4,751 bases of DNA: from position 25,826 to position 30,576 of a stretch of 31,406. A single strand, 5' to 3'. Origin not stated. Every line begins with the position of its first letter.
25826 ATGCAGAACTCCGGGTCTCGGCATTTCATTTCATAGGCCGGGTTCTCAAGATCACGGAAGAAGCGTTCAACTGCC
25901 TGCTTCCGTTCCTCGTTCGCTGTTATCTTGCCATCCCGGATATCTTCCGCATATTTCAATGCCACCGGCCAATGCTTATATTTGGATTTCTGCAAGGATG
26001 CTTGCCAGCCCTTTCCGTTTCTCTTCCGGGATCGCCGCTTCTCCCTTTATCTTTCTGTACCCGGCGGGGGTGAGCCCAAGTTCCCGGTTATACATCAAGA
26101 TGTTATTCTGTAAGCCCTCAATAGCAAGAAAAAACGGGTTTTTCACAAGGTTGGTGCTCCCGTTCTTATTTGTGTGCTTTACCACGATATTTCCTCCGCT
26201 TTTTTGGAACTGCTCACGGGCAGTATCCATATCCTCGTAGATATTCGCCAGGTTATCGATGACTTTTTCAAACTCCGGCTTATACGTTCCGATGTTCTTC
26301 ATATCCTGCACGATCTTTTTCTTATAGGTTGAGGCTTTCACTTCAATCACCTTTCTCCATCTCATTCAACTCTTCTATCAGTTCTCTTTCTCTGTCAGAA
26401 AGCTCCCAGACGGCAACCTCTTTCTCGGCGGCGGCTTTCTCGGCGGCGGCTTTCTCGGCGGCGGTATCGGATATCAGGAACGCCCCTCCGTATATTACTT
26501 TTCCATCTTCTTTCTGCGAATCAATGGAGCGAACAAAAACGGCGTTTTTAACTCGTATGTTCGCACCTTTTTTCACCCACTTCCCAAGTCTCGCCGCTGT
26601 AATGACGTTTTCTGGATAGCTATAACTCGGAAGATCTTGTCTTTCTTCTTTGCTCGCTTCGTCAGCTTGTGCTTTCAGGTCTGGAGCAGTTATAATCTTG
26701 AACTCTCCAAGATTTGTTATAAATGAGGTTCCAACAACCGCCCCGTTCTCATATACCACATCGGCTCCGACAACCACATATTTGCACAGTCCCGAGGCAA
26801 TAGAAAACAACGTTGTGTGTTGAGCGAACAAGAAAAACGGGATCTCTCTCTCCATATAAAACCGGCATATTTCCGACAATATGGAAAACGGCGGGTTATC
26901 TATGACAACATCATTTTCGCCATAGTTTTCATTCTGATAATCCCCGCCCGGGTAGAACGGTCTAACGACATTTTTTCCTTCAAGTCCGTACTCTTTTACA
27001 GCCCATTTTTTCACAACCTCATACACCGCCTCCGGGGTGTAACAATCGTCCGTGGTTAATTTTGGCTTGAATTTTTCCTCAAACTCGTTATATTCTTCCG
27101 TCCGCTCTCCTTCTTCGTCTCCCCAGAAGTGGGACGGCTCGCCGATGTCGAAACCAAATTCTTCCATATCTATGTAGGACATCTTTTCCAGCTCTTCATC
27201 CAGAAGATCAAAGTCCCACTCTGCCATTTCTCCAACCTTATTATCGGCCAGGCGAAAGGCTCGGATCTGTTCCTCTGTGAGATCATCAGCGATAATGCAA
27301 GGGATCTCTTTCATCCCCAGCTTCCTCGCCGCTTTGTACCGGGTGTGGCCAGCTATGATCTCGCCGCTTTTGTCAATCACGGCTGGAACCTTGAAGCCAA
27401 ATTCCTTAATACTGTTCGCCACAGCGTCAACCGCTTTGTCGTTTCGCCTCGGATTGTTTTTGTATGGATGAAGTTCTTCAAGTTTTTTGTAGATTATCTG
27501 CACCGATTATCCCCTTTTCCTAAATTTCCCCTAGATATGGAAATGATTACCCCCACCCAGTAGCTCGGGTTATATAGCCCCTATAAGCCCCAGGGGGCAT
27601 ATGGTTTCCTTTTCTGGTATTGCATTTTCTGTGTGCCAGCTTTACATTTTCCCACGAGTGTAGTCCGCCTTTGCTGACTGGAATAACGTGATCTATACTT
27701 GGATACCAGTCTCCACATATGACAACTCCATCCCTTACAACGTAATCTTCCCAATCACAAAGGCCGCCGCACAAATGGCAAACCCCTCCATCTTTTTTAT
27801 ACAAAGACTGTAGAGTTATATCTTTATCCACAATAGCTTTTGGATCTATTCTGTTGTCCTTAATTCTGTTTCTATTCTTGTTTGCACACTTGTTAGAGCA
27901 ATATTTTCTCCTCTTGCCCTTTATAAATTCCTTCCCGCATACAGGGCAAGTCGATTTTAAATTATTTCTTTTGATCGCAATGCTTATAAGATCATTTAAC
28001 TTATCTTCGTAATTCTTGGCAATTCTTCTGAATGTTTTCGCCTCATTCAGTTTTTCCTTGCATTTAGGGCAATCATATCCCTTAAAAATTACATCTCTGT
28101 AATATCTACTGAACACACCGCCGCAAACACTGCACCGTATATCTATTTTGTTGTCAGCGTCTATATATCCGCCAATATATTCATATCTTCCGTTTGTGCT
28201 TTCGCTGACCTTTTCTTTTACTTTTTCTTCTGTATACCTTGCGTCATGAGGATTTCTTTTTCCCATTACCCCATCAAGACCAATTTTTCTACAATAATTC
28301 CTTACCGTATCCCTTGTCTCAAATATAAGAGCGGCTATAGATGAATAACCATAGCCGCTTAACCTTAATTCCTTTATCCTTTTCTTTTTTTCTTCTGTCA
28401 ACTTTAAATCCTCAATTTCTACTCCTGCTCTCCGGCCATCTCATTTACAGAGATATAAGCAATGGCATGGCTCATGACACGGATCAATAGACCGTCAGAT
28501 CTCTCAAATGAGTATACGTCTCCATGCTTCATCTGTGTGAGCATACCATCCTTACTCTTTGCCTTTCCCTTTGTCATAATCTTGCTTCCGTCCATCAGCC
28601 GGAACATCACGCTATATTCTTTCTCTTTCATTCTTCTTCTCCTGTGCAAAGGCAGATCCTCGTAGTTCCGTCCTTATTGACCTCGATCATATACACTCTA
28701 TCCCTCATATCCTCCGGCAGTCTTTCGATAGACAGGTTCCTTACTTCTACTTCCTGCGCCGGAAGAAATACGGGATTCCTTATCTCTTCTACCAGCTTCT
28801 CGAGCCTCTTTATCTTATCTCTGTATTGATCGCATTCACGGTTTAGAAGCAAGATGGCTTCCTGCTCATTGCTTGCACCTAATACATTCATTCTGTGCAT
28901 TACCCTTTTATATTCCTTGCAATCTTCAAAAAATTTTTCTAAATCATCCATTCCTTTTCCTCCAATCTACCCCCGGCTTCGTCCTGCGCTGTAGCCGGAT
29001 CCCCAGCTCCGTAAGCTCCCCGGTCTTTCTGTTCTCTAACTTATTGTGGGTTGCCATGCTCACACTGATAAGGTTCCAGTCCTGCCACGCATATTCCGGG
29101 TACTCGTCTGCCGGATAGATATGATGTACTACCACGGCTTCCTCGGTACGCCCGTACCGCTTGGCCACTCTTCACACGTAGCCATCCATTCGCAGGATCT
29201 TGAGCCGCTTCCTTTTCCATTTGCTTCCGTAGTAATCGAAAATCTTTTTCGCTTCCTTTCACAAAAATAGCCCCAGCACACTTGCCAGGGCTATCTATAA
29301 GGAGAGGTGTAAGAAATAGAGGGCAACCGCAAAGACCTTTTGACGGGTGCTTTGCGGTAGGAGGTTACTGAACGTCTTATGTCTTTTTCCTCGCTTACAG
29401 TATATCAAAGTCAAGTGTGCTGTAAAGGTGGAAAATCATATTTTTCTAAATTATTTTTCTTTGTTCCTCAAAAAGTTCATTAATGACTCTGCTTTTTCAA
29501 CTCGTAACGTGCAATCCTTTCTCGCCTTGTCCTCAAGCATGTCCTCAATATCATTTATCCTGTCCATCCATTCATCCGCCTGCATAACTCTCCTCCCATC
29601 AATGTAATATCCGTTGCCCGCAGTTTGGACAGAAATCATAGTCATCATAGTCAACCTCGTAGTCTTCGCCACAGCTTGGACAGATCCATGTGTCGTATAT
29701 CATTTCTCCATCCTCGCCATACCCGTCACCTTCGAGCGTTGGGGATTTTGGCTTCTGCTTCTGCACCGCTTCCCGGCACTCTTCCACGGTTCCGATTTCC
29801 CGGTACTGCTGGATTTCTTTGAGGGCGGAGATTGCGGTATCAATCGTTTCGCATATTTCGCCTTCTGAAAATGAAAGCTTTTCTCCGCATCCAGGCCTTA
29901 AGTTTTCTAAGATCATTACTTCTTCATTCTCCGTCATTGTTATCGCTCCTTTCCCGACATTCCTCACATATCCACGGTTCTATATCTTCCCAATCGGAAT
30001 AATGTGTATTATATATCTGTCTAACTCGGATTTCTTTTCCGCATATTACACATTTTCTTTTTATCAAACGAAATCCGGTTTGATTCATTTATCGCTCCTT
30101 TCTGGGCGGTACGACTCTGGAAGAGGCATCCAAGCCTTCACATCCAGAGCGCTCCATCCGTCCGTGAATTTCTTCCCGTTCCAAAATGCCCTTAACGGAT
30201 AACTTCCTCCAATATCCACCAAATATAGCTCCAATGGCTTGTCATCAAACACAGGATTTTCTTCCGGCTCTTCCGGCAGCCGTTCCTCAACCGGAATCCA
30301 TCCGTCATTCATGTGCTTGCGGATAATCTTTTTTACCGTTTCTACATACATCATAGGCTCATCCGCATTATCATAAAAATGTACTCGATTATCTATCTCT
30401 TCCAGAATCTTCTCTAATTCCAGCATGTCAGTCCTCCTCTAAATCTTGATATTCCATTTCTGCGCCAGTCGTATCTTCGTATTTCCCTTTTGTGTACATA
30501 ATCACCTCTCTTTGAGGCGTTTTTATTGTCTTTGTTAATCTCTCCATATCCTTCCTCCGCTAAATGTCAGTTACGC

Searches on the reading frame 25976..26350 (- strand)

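Call 75: search_protein_families(library=pfam, max_evalue=0.01, proteins=[window:25976-26350:-])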
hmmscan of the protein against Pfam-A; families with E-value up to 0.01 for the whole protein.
window:25976-26350:- (124 aa): 1 family
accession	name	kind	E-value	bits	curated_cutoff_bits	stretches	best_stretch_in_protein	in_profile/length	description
PF05119.17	Terminase_4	-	2.3e-14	54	24.7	1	11-104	6-94/98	Phage terminase, small subunit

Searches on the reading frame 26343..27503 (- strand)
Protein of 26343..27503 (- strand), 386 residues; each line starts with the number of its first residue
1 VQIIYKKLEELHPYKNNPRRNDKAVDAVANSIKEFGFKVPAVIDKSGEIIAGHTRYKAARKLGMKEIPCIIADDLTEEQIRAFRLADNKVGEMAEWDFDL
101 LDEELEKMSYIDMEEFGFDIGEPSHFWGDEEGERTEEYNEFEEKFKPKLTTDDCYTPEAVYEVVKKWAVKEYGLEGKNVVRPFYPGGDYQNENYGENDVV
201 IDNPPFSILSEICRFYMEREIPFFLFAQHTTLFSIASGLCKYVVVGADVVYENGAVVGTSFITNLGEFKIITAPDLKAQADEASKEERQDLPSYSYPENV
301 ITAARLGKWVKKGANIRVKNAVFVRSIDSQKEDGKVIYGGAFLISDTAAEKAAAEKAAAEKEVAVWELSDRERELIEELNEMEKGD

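Call 75: search_protein_families(library=pfam, max_evalue=0.01, proteins=[window:26343-27503:-])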
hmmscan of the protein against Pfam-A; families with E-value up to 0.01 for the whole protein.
window:26343-27503:- (386 aa): 2 families
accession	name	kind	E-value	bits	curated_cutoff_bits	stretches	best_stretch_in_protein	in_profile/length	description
PF02195.25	ParB_N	-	1.1e-09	38.7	26.3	1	8-88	8-93/95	ParB N-terminal domain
PF02324.22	Glyco_hydro_70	-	0.0036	15.9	24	1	294-345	693-745/831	Glycosyl hydrolase family 70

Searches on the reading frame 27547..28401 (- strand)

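Call 75: search_protein_families(library=pfam, max_evalue=0.01, proteins=[window:27547-28401:-])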
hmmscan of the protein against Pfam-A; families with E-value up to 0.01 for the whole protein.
window:27547-28401:- (284 aa): 5 families
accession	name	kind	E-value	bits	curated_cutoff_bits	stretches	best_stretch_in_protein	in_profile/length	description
PF01844.29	HNH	-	1.1e-08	35.5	21.4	1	235-266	15-46/47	HNH endonuclease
PF14279.12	HNH_5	-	5e-08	33.2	27.5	1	235-270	14-49/56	HNH endonuclease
PF13395.12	HNH_4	-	6.5e-05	23.3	22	1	235-269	19-53/54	HNH endonuclease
PF04423.19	Rad50_zn_hook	-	0.0077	16.5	24.3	0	108-138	20-48/52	Rad50 zinc hook motif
PF01155.25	HypA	-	0.0097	16.4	28.9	0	139-178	60-98/112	Hydrogenase/urease nickel incorporation, metallochaperone, hypA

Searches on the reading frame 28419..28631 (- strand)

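Call 75: search_protein_families(library=pfam, max_evalue=0.01, proteins=[window:28419-28631:-])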
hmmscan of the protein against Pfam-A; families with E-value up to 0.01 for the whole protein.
window:28419-28631:- (70 aa): 2 families
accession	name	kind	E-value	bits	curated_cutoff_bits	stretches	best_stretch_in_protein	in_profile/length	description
PF20606.3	DUF6799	-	2.7e-06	27.5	26.8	1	11-41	28-58/63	Domain of unknown function (DUF6799)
PF17162.9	DUF5118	-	0.0086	16.3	27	0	20-51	8-39/50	Domain of unknown function (DUF5118)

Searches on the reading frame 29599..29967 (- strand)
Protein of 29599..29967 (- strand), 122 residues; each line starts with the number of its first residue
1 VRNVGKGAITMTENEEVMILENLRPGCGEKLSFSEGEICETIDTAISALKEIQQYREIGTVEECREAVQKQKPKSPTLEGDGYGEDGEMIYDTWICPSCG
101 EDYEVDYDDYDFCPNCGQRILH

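Call 75: search_protein_families(library=pfam, max_evalue=0.01, proteins=[window:29599-29967:-])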
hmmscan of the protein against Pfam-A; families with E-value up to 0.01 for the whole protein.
window:29599-29967:- (122 aa): 12 families
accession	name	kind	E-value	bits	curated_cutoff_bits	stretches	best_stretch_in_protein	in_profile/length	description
PF24463.1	DUF7577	-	9e-06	25.6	28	1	92-119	1-25/27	Domain of unknown function (DUF7577)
PF09297.16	Zn_ribbon_NUD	-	0.0018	18.4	24.8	0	110-119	3-12/32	NADH pyrophosphatase zinc ribbon domain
PF17032.10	Zn_ribbon_15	-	0.0021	19.2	28.9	1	51-117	30-73/73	zinc-ribbon family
PF12773.13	DZR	-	0.003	18.1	27.3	0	96-118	1-32/45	Double zinc ribbon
PF08271.17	Zn_Ribbon_TF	-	0.0034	17.3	29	1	95-117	2-26/43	TFIIB zinc-binding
PF07754.17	HVO_2753_ZBP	-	0.0045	17.2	33.2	0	113-120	19-26/46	Small zinc finger protein HVO_2753-like, Zn-binding pocket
PF08792.16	A2L_zn_ribbon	-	0.0047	17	22.9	0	93-117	3-28/33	A2L zinc ribbon domain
PF18912.6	DZR_2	-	0.0082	16.4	27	0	96-119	10-30/56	Double zinc ribbon domain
PF24460.1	DUF7575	-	0.0086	15.9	28.5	1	93-119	3-26/28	Domain of unknown function (DUF7575)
PF13248.11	Zn_ribbon_3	-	0.0094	15.8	27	0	95-120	4-26/26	zinc-ribbon domain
PF18439.7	zf_UBZ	-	0.0096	16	25.6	0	110-121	2-13/32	Ubiquitin-Binding Zinc Finger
PF23458.2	DUF7130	-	0.01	16.2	35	0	52-118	17-78/89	Domain of unknown function (DUF7130)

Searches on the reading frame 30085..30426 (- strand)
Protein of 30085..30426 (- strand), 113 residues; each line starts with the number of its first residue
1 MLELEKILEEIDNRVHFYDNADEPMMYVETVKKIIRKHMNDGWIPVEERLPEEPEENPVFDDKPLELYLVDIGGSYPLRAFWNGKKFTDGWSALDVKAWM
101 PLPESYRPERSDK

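Call 75: search_protein_families(library=pfam, max_evalue=0.01, proteins=[window:30085-30426:-])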
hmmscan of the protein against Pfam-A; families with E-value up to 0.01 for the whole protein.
window:30085-30426:- (113 aa): 1 family
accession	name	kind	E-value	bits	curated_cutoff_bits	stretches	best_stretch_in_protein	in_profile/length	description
PF04448.17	DUF551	-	4.6e-07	31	22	1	42-104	1-65/68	Protein of unknown function (DUF551)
